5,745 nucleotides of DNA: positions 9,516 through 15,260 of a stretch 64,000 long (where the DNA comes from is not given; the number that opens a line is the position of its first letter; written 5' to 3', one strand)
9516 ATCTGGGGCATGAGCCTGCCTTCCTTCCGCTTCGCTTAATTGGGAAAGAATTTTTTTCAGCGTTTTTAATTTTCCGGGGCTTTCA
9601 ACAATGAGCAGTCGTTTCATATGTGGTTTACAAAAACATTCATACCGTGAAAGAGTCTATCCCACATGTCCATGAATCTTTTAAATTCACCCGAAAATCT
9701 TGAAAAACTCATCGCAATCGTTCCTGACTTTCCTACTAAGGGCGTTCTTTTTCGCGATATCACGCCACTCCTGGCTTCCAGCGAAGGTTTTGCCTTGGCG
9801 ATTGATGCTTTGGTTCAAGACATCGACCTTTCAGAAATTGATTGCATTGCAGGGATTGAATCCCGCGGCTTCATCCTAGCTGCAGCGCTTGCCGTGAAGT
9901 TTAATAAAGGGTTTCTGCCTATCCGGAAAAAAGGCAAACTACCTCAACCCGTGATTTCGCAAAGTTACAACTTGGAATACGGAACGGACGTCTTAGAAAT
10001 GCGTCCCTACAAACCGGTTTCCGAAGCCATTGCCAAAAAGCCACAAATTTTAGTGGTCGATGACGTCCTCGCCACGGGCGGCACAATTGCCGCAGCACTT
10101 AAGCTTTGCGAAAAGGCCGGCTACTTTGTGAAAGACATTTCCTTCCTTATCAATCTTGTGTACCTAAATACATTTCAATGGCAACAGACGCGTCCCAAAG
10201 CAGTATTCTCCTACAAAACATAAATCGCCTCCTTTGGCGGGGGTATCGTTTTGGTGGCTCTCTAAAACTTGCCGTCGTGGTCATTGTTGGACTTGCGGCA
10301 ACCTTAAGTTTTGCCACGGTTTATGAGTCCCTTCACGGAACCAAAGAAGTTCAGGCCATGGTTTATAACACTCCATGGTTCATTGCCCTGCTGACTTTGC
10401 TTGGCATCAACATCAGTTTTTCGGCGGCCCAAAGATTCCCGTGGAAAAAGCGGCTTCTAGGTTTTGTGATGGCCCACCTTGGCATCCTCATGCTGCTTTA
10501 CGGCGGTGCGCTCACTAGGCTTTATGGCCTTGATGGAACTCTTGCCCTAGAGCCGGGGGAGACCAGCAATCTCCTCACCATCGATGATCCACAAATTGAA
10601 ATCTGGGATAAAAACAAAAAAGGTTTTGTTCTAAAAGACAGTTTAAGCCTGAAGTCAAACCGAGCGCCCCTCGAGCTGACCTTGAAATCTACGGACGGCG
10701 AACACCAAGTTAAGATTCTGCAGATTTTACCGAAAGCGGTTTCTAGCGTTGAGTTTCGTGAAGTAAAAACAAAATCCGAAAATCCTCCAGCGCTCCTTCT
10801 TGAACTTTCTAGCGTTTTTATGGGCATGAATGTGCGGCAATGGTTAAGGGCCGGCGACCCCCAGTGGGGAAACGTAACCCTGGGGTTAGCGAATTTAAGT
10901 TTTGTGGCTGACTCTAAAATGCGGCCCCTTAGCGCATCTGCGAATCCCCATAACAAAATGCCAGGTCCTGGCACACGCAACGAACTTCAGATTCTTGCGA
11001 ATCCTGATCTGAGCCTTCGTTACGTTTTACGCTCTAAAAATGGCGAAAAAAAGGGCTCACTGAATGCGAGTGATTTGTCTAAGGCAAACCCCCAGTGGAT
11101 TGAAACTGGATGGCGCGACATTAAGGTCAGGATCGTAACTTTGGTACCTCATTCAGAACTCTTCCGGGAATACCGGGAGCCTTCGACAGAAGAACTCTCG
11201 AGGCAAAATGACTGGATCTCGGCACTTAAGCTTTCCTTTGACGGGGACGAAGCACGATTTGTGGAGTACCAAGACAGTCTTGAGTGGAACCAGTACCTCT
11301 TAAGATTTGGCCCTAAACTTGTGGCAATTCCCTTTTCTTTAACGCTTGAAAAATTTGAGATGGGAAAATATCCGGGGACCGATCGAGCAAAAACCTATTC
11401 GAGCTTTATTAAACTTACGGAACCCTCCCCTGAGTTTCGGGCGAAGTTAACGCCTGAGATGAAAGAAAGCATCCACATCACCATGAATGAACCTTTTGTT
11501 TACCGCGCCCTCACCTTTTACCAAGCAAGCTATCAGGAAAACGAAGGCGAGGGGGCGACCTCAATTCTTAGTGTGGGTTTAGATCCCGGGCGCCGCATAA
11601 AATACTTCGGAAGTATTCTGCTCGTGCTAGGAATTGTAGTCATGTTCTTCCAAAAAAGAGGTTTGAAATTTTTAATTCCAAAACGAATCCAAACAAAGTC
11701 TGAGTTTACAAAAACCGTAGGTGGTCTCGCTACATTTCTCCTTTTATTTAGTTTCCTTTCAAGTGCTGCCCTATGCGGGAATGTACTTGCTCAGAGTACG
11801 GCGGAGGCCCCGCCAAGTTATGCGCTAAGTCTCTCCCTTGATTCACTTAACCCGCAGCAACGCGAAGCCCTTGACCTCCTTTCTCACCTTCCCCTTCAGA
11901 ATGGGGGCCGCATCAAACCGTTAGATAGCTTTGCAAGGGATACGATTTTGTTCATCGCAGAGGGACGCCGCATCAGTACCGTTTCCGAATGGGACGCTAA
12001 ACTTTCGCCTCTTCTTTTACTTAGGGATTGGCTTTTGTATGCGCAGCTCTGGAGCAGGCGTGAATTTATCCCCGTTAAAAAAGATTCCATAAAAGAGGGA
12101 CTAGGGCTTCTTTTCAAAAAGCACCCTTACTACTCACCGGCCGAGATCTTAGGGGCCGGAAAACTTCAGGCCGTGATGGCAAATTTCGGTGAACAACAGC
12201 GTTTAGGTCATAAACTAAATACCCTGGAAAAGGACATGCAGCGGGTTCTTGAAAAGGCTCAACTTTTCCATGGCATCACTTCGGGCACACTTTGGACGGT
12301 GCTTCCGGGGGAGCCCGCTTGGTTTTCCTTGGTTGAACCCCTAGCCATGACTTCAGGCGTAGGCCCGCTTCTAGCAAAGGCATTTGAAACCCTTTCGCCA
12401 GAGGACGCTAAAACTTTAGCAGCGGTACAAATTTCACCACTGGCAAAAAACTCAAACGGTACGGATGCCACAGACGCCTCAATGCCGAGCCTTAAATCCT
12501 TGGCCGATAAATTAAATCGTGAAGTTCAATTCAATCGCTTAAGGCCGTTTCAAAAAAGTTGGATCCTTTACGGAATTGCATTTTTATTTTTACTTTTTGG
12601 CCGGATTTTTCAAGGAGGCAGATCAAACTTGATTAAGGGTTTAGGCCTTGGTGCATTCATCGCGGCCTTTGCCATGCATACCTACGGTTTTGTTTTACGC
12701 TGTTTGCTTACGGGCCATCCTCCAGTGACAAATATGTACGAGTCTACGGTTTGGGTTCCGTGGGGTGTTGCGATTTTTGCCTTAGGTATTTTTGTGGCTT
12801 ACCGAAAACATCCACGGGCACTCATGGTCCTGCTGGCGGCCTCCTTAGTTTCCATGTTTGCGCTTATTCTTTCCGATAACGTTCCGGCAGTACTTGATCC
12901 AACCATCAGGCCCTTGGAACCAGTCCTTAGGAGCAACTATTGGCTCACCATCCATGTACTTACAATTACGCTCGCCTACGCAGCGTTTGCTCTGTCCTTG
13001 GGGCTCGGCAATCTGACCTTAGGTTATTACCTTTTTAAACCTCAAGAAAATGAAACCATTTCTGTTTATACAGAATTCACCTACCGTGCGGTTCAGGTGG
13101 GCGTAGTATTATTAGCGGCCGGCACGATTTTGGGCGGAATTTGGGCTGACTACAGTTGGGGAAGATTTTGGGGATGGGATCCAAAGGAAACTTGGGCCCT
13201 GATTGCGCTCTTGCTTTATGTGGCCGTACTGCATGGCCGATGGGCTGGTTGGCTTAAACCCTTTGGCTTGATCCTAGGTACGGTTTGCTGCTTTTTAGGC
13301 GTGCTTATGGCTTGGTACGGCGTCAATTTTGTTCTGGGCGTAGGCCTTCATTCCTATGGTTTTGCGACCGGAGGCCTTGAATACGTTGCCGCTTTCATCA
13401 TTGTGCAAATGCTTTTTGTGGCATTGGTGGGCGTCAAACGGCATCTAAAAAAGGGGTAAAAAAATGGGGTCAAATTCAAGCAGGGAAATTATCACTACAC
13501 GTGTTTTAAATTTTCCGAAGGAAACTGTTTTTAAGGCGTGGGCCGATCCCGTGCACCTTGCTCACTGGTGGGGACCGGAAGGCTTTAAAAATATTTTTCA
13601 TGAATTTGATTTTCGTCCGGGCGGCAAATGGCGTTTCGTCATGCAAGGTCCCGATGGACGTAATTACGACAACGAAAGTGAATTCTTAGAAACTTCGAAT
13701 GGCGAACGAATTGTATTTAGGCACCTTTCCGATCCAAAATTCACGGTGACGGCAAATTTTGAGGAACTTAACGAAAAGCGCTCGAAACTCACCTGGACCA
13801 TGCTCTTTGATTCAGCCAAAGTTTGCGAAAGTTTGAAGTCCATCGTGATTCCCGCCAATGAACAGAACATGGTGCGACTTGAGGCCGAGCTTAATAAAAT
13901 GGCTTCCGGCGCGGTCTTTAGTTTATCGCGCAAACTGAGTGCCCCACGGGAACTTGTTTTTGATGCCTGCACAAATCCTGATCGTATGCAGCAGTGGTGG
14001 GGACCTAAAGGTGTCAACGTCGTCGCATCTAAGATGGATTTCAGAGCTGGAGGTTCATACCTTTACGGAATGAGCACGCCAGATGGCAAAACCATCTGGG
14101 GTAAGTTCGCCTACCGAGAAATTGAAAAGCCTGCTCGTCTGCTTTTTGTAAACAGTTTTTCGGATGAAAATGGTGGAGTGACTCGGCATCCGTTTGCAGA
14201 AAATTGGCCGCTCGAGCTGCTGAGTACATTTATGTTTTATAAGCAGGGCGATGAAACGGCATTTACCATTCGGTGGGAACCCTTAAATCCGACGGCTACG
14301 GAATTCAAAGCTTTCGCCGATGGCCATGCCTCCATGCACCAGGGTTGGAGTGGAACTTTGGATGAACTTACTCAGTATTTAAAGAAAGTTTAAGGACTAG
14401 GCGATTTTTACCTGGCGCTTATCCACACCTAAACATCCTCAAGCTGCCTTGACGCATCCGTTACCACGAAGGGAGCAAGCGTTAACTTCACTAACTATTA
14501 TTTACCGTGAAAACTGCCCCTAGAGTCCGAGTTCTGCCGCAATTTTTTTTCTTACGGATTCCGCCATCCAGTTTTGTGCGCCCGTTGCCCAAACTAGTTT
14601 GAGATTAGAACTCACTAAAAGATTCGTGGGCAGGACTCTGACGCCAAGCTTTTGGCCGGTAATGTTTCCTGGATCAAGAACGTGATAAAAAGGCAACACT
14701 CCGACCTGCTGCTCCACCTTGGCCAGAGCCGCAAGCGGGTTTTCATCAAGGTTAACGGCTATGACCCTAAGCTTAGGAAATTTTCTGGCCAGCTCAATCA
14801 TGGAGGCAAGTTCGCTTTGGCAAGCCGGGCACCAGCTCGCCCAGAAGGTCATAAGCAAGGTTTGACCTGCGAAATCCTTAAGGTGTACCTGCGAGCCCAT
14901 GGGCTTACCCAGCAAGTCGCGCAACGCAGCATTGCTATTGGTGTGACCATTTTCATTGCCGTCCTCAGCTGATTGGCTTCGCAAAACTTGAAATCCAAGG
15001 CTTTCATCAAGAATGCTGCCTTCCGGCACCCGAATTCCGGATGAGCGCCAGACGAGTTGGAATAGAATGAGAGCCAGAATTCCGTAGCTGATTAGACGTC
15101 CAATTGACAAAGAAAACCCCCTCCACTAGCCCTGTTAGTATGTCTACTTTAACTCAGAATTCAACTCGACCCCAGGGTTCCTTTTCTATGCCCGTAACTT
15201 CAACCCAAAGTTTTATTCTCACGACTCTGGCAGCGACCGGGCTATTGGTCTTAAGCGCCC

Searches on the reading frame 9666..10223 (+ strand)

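Call 93: search_protein_families(library=pfam, proteins=[window:9666-10223:+], max_evalue=0.0001)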
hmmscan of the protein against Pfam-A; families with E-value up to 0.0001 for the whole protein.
window:9666-10223:+ (185 aa): 2 families
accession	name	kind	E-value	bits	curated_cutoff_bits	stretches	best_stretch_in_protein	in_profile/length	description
PF00156.33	Pribosyltran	-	2.6e-11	43.5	26.3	1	40-152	9-114/158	Phosphoribosyl transferase domain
PF14681.12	UPRTase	-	5.7e-05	23.1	27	0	120-162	116-157/206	Uracil phosphoribosyltransferase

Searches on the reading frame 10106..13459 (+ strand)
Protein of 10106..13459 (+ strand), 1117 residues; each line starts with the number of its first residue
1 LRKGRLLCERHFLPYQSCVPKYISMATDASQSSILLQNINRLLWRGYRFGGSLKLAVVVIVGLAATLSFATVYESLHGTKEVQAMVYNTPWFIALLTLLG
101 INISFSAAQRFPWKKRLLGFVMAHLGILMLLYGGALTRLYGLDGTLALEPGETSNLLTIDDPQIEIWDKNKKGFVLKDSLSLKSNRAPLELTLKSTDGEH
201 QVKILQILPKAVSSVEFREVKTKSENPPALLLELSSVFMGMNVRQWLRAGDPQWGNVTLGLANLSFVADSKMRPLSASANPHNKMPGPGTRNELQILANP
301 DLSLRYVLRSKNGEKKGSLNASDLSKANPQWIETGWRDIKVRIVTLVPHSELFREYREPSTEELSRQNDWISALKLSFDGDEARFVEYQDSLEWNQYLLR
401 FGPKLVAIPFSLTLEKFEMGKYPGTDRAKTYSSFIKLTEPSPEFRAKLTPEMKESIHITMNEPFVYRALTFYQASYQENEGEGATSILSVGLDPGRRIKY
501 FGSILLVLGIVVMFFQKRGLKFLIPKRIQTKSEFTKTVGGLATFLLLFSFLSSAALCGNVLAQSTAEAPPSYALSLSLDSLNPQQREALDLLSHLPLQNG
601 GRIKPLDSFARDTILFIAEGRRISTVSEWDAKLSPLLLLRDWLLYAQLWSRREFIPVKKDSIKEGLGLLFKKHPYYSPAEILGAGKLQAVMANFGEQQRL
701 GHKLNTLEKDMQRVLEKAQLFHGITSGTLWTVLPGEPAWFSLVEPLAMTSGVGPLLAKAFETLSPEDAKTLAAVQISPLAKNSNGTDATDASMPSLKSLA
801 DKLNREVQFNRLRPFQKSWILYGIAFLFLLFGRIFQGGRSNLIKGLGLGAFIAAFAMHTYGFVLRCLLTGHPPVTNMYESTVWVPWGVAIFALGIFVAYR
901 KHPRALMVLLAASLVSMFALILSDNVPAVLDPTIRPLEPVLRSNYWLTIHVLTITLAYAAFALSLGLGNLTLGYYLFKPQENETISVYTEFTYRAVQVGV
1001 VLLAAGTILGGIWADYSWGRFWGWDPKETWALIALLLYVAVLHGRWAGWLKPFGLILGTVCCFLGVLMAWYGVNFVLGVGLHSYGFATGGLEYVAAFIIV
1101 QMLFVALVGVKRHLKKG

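Call 93: search_protein_families(library=pfam, proteins=[window:10106-13459:+], max_evalue=0.0001)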
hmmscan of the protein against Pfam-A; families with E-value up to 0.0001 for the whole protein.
window:10106-13459:+ (1117 aa): 2 families
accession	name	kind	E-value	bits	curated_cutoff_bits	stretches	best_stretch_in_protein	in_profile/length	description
PF01578.25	Cytochrom_C_asm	-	6.2e-28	98.3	29.9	1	875-1077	2-208/212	Cytochrome C assembly protein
PF05140.19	ResB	-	2.8e-20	73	24.6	1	400-482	197-270/486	ResB-like family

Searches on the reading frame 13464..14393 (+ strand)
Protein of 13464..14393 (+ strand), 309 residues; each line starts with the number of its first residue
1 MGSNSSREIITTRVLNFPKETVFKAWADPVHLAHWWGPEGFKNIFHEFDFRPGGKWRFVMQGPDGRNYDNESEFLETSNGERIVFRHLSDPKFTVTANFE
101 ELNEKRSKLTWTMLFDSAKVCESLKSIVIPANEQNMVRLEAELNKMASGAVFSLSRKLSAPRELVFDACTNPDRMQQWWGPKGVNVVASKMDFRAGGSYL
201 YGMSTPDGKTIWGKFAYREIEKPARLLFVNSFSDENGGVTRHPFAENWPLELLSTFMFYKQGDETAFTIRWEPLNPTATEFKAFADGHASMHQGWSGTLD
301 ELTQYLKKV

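Call 15: search_protein_families(library=pfam, proteins=[window:13464-14393:+], max_evalue=0.001)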
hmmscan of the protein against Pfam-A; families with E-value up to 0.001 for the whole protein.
window:13464-14393:+ (309 aa): 2 families
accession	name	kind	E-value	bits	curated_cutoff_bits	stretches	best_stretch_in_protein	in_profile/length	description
PF08327.17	AHSA1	-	8.3e-45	152.5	22.1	2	160-307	2-125/125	Activator of Hsp90 ATPase homolog 1-like protein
PF10604.15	Polyketide_cyc2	-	0.00013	22.7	27.4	0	9-138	4-136/142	Polyketide cyclase / dehydrase and lipid transport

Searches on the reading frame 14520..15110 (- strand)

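Call 15: search_protein_families(library=pfam, proteins=[window:14520-15110:-], max_evalue=0.001)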
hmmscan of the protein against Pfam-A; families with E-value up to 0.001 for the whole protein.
window:14520-15110:- (196 aa): 5 families
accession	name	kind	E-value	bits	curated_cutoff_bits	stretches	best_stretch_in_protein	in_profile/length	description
PF00578.27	AhpC-TSA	-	1.3e-12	48.1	26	1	72-174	15-123/124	AhpC/TSA family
PF08534.16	Redoxin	-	2.2e-12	47.5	26.6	1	71-174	17-130/148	Redoxin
PF13905.12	Thioredoxin_8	-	6.6e-10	39.6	27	1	82-169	1-91/94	Thioredoxin-like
PF00085.26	Thioredoxin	-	4.6e-07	30.2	23.5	1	82-149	18-83/103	Thioredoxin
PF13728.12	TraF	-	0.00014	22.2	23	1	77-137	124-183/224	F plasmid transfer operon protein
